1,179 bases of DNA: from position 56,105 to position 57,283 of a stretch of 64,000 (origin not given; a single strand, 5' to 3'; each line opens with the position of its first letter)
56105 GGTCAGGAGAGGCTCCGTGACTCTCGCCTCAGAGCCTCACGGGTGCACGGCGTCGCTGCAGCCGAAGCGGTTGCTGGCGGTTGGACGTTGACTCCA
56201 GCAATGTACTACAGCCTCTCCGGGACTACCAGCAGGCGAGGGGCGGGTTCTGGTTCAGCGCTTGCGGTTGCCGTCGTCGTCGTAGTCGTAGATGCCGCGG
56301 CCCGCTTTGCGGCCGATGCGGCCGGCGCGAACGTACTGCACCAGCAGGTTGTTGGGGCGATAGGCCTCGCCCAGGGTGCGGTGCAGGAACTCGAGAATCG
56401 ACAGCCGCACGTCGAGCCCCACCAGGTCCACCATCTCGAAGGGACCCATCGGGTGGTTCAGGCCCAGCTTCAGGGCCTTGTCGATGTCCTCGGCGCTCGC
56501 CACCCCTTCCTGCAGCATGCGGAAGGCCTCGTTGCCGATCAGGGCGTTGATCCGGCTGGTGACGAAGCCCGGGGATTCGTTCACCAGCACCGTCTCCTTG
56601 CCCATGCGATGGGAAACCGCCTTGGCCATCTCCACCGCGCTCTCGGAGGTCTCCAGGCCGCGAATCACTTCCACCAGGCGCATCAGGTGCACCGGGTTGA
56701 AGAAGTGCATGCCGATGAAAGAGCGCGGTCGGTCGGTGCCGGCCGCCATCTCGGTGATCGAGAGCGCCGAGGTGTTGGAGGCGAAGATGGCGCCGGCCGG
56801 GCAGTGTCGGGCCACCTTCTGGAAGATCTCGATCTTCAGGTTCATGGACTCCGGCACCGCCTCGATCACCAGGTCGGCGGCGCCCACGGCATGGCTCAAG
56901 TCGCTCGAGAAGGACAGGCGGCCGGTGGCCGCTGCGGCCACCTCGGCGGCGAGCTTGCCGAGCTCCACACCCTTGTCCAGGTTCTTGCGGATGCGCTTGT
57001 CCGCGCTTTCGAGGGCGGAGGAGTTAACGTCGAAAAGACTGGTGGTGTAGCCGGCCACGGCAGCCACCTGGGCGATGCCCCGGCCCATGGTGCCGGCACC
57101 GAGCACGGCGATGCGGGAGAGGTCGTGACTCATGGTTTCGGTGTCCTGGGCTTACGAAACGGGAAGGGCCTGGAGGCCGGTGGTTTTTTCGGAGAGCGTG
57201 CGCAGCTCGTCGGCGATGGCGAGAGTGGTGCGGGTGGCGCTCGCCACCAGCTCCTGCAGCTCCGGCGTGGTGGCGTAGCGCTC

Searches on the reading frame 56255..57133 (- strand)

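Call 72: search_protein_families(library=pfam, proteins=[window:56255-57133:-], max_evalue=0.001)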
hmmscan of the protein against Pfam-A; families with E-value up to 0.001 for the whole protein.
window:56255-57133:- (292 aa): 6 families
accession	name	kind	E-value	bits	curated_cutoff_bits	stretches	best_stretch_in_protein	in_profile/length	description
PF02737.24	3HCDH_N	-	2.7e-63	213.6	22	1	8-186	2-179/180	3-hydroxyacyl-CoA dehydrogenase, NAD binding domain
PF00725.27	3HCDH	-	4.9e-33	114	22.1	1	189-284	1-97/97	3-hydroxyacyl-CoA dehydrogenase, C-terminal domain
PF03446.21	NAD_binding_2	-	3.9e-06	27.4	21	1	7-122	1-94/161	NAD binding domain of 6-phosphogluconate dehydrogenase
PF01210.29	NAD_Gly3P_dh_N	-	2.2e-05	24.9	23.1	1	8-118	2-100/158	NAD-dependent glycerol-3-phosphate dehydrogenase N-terminus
PF03721.20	UDPG_MGDP_dh_N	-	0.00016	21.7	27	1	7-94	2-85/187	UDP-glucose/GDP-mannose dehydrogenase family, NAD binding domain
PF01262.27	AlaDh_PNT_C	-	0.00035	20.5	23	1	6-93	29-100/214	Alanine dehydrogenase/PNT, C-terminal domain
